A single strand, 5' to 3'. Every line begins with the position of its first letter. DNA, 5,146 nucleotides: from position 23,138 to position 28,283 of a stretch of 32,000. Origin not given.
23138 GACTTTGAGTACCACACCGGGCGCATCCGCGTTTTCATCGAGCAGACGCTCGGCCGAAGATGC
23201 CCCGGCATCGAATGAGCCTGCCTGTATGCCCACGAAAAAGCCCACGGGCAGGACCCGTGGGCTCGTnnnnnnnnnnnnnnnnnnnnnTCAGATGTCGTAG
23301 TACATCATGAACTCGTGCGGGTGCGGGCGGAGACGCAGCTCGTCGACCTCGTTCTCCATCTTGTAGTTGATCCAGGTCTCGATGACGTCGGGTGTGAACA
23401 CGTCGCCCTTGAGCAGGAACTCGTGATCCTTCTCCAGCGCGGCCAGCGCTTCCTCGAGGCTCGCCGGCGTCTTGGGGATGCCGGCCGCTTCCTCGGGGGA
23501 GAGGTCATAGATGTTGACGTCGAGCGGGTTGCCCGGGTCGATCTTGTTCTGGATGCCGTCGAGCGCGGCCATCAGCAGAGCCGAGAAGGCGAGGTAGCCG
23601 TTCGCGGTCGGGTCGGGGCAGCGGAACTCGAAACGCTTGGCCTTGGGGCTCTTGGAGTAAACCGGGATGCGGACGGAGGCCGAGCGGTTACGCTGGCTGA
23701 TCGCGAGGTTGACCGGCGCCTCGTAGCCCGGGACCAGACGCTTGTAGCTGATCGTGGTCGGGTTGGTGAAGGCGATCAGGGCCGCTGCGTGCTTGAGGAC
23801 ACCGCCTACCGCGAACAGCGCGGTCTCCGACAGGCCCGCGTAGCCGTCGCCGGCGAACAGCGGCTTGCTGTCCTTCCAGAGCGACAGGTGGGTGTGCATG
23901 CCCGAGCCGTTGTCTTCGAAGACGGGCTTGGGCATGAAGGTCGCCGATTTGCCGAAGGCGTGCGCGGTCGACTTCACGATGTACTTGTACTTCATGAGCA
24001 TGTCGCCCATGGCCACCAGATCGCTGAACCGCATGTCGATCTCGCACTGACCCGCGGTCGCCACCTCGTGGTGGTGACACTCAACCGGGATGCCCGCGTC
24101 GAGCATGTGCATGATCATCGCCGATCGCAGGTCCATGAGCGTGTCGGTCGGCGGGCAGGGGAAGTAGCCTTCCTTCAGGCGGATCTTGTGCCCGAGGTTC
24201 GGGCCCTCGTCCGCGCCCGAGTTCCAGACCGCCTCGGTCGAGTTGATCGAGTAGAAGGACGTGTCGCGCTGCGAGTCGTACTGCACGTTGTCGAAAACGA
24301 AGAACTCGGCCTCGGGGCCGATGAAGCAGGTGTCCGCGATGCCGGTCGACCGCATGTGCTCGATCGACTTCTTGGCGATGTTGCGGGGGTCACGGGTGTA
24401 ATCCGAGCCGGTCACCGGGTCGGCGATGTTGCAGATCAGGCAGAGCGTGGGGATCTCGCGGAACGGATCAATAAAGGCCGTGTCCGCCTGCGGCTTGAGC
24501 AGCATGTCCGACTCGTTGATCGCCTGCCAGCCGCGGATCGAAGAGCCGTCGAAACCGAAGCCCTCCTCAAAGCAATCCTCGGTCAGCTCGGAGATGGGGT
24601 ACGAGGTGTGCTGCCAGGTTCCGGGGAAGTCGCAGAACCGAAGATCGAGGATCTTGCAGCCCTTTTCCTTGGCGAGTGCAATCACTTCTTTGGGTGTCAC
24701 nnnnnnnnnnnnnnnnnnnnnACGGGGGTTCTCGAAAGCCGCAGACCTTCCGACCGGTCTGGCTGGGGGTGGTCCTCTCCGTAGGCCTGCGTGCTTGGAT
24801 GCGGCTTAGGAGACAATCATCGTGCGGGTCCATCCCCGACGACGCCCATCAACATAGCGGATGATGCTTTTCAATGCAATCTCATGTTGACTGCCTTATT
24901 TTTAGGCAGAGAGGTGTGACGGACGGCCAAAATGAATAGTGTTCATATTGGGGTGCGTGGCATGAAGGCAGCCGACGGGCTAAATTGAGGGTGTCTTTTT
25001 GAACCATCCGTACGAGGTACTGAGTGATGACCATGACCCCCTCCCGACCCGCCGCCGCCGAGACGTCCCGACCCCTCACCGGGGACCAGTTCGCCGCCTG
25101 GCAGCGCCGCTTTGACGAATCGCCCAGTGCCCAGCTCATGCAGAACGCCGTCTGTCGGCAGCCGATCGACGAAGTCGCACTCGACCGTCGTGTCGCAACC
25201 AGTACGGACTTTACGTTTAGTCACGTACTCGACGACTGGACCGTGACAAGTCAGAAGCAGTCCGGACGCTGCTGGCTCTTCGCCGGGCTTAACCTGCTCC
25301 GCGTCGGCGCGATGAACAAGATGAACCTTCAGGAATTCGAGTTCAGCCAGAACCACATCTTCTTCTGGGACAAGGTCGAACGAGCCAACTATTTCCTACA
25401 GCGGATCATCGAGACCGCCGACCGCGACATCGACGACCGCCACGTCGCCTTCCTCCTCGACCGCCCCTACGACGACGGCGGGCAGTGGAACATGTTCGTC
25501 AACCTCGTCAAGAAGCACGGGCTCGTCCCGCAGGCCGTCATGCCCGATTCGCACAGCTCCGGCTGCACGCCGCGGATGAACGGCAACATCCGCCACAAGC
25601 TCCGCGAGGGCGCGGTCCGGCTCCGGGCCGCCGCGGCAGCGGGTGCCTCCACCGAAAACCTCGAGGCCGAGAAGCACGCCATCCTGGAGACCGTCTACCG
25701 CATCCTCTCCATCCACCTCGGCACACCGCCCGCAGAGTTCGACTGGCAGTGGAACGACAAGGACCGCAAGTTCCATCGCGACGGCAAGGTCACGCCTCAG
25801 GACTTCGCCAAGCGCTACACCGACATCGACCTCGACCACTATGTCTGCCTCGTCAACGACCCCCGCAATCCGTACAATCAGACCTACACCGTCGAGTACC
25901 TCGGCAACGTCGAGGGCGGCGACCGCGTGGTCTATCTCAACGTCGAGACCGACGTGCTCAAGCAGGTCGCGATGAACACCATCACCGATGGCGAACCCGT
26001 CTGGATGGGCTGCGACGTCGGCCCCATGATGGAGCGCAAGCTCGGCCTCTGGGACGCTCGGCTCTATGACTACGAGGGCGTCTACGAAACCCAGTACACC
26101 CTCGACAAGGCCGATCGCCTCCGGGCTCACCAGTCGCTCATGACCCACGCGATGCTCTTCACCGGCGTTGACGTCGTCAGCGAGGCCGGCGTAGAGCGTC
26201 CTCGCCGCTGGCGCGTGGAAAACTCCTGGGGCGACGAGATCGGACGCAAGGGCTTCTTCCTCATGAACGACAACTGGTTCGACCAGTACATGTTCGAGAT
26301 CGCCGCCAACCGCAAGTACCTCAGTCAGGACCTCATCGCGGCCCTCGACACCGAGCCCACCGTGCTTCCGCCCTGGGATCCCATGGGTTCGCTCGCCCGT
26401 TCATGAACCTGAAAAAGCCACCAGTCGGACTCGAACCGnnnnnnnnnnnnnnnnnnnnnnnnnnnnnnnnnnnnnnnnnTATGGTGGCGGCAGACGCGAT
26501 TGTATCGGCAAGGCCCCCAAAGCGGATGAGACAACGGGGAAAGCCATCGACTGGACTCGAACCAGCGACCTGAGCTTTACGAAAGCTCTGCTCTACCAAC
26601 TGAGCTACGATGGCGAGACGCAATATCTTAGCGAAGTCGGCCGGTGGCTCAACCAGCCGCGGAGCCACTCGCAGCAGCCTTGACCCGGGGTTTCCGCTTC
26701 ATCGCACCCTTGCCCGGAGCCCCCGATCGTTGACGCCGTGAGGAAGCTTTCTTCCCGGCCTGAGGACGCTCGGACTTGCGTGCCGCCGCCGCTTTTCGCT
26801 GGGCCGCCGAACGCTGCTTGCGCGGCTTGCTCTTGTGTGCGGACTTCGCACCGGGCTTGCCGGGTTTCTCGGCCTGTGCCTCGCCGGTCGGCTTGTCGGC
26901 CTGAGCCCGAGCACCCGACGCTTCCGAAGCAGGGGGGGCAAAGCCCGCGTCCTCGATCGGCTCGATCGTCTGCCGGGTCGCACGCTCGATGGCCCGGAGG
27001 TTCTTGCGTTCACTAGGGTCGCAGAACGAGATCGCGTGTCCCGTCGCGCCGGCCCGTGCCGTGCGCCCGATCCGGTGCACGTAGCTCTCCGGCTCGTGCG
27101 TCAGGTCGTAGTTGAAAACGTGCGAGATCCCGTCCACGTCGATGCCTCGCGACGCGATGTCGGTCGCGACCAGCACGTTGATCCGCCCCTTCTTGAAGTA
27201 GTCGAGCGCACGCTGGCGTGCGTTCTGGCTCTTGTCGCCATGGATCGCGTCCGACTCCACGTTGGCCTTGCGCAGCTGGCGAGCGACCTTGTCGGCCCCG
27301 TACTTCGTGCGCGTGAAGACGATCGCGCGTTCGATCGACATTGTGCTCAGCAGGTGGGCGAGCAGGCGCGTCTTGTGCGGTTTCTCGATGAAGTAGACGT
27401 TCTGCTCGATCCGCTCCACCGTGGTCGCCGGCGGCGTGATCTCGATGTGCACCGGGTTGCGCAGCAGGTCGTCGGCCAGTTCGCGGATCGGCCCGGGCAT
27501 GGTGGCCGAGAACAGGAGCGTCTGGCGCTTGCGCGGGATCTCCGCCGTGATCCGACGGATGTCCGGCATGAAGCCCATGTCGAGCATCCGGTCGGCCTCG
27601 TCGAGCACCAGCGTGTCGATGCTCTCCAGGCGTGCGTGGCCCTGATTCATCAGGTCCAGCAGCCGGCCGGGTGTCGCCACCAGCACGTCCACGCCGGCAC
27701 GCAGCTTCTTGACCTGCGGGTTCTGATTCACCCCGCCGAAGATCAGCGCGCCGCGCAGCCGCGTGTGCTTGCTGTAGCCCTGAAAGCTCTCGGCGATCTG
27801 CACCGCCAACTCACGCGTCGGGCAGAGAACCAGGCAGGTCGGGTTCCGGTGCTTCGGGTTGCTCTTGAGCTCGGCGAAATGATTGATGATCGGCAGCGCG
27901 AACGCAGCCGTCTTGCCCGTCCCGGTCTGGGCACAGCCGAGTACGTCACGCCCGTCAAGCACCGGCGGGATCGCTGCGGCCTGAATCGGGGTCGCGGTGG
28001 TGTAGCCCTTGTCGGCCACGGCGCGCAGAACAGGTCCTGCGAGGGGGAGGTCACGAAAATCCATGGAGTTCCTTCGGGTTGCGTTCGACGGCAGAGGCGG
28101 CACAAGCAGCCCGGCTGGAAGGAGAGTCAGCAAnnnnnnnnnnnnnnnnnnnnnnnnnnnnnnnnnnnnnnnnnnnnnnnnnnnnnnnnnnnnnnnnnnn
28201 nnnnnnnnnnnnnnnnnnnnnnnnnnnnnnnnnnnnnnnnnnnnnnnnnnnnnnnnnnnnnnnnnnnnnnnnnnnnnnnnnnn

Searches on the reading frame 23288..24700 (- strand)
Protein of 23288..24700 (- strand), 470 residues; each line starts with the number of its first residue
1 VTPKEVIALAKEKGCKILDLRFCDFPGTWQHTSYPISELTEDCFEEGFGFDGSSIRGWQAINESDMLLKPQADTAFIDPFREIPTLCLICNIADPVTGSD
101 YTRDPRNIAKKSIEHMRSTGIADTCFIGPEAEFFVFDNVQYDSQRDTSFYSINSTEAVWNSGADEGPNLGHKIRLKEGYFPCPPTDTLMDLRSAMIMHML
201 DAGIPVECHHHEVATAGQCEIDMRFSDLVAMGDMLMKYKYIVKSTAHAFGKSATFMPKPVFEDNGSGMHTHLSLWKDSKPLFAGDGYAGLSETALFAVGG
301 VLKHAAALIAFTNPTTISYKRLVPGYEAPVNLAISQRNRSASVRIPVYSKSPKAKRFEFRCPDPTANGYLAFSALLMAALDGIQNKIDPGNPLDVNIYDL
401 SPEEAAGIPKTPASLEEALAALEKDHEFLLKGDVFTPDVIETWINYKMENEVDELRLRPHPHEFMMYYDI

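Call 10: search_protein_families(library=pfam, proteins=[window:23288-24700:-], max_evalue=0.001)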
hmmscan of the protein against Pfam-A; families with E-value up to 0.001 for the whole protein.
window:23288-24700:- (470 aa): 2 families
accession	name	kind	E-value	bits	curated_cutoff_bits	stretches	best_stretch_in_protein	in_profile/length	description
PF00120.29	Gln-synt_C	-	1.3e-127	426.1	24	1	103-467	2-344/344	Glutamine synthetase, catalytic domain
PF03951.24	Gln-synt_N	-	3.8e-31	107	33.4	1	15-95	2-82/82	Glutamine synthetase, beta-Grasp domain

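Call 42: search_solved_structures(query=window:23288-24700:-, max_evalue=1e-50, show_alignments=1)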
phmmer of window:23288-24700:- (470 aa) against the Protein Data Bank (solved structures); distinct sequences matched with E-value up to 1e-50: 31.
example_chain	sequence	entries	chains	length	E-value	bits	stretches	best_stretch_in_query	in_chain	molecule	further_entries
3ng0_A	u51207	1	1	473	3.8e-199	665.8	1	2-469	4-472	Glutamine synthetase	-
4xyc_A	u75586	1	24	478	1.2e-175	588.3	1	2-470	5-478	Glutamine synthetase 1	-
1hto_A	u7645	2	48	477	1.2e-175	588.3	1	2-470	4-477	GLUTAMINE SYNTHETASE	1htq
2bvc_A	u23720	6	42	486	1.3e-175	588.2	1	2-470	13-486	GLUTAMINE SYNTHETASE 1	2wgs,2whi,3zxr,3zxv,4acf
2gls_A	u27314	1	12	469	1.2e-165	555.4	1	2-470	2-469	GLUTAMINE SYNTHETASE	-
7w85_A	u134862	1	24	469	1.7e-165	554.8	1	2-470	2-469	Glutamine synthetase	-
8v1y_A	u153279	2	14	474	1.8e-165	554.8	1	2-470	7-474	Glutamine synthetase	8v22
1f1h_A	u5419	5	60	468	2.1e-165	554.5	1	5-470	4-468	PROTEIN (GLUTAMINE SYNTHETASE) | GLUTAMINE SYNTHETASE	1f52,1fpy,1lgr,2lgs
5ldf_A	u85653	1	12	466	3e-165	554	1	6-470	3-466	Glutamine synthetase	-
8pvg_A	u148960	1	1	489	7.2e-165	552.8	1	2-470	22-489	Glutamine synthetase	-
4s17_A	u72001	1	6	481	1e-164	552.3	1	5-470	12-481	Glutamine synthetase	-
9n4x_A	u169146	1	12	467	2.4e-162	544.5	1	7-470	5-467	Glutamine synthetase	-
8fbp_A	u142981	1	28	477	1.1e-161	542.3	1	9-470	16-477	Glutamine synthetase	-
9k2n_A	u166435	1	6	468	1.9e-159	534.9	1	5-469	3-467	Glutamine synthetase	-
5zli_A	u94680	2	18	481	3.8e-135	454.8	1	4-468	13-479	Glutamine synthetase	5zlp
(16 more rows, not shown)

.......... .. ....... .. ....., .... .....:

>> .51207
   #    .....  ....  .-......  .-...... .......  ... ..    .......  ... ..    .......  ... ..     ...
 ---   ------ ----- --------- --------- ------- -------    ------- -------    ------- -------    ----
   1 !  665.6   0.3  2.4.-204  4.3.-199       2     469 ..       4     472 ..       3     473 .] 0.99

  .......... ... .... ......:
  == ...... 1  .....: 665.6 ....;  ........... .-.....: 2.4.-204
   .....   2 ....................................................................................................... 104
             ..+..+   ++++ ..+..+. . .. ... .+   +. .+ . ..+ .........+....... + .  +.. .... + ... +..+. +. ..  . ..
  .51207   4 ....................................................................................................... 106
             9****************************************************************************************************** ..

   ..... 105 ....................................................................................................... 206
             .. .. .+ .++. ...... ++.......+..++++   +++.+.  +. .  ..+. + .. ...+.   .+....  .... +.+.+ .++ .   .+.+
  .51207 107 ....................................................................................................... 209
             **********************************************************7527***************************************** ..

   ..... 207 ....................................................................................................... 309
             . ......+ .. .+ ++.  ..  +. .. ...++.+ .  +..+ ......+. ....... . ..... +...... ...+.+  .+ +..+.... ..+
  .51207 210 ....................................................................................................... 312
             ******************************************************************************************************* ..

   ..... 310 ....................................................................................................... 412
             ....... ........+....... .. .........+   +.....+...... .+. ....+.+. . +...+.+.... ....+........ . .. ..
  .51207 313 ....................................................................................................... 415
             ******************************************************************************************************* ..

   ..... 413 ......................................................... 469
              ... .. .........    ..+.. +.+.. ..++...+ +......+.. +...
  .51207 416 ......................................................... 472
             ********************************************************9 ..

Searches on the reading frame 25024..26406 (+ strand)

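Call 10: search_protein_families(library=pfam, proteins=[window:25024-26406:+], max_evalue=0.001)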
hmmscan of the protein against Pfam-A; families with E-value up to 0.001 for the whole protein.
window:25024-26406:+ (460 aa): 2 families
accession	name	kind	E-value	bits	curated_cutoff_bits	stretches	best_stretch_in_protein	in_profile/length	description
PF03051.21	Peptidase_C1_2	-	1.1e-172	575.3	22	1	18-455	2-438/438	Peptidase C1-like family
PF00112.29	Peptidase_C1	-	3.1e-05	24.6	20.7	0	369-419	162-207/220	Papain family cysteine protease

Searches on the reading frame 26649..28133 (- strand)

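Call 10: search_protein_families(library=pfam, proteins=[window:26649-28133:-], max_evalue=0.001)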
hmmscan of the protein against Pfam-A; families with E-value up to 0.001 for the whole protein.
window:26649-28133:- (494 aa): 3 families
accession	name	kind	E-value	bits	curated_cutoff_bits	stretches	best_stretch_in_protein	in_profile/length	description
PF00270.35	DEAD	-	9.2e-52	175.6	26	1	48-217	1-165/167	DEAD/DEAH box helicase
PF00271.37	Helicase_C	-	1.8e-32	112.3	23.5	1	254-362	2-110/110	Helicase conserved C-terminal domain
PF04851.21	ResIII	-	5.2e-08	33.4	22.5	1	68-212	30-162/164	Type III restriction enzyme, res subunit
